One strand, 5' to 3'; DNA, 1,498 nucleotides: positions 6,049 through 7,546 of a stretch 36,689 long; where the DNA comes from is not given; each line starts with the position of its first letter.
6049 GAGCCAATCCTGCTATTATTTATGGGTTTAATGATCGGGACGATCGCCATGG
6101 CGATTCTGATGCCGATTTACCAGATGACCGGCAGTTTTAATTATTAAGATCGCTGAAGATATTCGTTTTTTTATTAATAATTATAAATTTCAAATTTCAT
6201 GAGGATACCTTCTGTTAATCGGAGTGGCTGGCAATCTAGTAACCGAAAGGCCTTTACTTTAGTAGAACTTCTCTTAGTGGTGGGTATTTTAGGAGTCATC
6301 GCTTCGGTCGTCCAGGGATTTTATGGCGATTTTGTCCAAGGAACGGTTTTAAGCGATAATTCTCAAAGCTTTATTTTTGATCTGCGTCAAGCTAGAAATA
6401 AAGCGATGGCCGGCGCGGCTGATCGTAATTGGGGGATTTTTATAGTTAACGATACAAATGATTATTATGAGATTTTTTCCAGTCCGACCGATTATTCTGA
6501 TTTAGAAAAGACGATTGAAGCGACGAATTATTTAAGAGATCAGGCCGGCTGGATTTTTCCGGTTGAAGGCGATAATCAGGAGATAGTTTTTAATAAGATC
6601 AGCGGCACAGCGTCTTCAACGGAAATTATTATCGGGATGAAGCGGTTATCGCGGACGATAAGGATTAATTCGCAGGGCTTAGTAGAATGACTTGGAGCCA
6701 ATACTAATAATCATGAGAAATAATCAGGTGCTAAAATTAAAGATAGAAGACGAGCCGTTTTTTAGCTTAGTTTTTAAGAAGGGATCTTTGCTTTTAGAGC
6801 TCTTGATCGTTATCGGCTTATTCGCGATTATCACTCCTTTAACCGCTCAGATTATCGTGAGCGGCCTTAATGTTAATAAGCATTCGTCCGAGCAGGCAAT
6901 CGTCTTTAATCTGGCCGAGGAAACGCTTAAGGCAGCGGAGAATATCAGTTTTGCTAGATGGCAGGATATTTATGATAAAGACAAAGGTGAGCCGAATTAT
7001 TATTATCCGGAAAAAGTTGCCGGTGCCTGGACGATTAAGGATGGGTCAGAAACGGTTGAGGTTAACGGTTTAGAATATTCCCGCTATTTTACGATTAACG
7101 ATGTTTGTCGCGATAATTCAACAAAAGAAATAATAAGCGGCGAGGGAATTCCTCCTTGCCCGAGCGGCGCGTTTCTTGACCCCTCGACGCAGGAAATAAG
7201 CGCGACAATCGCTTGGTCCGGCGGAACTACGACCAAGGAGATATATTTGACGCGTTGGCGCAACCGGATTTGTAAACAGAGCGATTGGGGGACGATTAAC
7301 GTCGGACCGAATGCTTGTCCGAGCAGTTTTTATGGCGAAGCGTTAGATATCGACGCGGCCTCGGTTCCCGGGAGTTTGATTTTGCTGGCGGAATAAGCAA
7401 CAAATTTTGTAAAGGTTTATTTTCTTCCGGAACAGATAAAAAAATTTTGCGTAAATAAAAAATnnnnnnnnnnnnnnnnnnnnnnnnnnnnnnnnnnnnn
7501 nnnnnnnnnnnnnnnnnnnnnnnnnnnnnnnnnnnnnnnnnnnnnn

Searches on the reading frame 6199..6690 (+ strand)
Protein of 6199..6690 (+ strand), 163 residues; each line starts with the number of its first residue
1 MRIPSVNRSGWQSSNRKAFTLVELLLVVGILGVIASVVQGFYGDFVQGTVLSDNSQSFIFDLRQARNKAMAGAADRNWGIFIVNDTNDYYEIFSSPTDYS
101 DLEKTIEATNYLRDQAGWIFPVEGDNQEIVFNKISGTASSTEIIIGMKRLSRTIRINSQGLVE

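Call 5: search_protein_families(library=pfam, proteins=[window:6199-6690:+], max_evalue=0.1)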
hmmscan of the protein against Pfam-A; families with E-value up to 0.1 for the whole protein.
window:6199-6690:+ (163 aa): 1 family
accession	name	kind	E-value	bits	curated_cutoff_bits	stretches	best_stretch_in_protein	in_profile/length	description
PF07963.17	N_methyl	-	4.9e-06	26.3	21.2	1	14-38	2-26/27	Prokaryotic N-terminal methylation motif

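Call 6: search_protein_families(library=ncbifam, proteins=[window:6199-6690:+], max_evalue=0.1)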
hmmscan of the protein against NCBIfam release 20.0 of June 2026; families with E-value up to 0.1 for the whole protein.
window:6199-6690:+ (163 aa): 13 families
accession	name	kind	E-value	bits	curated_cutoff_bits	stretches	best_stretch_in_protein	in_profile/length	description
TIGR01708.2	typeII_sec_gspH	equivalog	3.4e-06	27.2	80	1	19-71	4-56/169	type II secretion system minor pseudopilin GspH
TIGR02596.1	TIGR02596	subfamily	1.1e-05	25.6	70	1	19-70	1-52/196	Verru_Chthon cassette protein D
TIGR02532.1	IV_pilin_GFxxxE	domain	5.3e-05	22.9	16.3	1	17-38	2-23/24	prepilin-type N-terminal cleavage/methylation domain-containing protein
NF007862.0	PRK10574.1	equivalog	0.00022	21.4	138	1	15-59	3-47/145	prepilin peptidase-dependent pilin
NF040982.1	ComGD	equivalog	0.00027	21.4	70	1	17-129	2-112/139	competence type IV pilus minor pilin ComGD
NF047827.1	T3SSXpsH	equivalog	0.0026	17.6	160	1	19-75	3-59/145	type II secretion system protein XpsH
NF041013.1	T4P_ComGE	equivalog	0.0074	16.4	49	1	15-38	2-25/83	competence type IV pilus minor pilin ComGE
NF041775.1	typeIV_PilA_Myxo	equivalog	0.014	15.4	400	1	16-38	10-32/214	type IV pilin protein PilA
NF052546.1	AlpArbfursidBAD1527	equivalog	0.024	14.1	500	1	86-129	168-211/341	alpha-arabinofuranosidase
TIGR01710.1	typeII_sec_gspG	equivalog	0.035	14.1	88.85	1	17-39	1-23/134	type II secretion system major pseudopilin GspG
TIGR02599.1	TIGR02599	subfamily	0.047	12.9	256.5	1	18-56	1-38/361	Verru_Chthon cassette protein C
NF041002.1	pilin_ComGF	equivalog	0.06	13.6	80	0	17-57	2-44/139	competence type IV pilus minor pilin ComGF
NF007800.0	PRK10506.1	equivalog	0.078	12.8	158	1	14-75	6-67/163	prepilin peptidase-dependent protein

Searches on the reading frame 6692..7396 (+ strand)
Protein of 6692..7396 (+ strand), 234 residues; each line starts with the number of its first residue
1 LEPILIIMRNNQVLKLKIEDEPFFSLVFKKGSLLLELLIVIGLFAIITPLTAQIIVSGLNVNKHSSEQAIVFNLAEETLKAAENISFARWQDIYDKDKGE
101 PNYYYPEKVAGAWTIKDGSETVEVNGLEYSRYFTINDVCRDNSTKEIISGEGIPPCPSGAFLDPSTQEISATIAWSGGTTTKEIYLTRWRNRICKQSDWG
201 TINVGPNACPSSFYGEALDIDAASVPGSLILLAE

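Call 5: search_protein_families(library=pfam, proteins=[window:6692-7396:+], max_evalue=0.1)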
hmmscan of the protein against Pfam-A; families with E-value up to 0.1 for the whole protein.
window:6692-7396:+ (234 aa): 0 families

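Call 6: search_protein_families(library=ncbifam, proteins=[window:6692-7396:+], max_evalue=0.1)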
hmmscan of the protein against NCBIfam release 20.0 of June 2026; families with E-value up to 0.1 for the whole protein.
window:6692-7396:+ (234 aa): 2 families
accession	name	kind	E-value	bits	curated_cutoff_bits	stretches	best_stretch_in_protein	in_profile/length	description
NF041013.1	T4P_ComGE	equivalog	0.0013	18.8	49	1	29-82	3-56/83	competence type IV pilus minor pilin ComGE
NF047827.1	T3SSXpsH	equivalog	0.01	15.6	160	1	31-66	2-37/145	type II secretion system protein XpsH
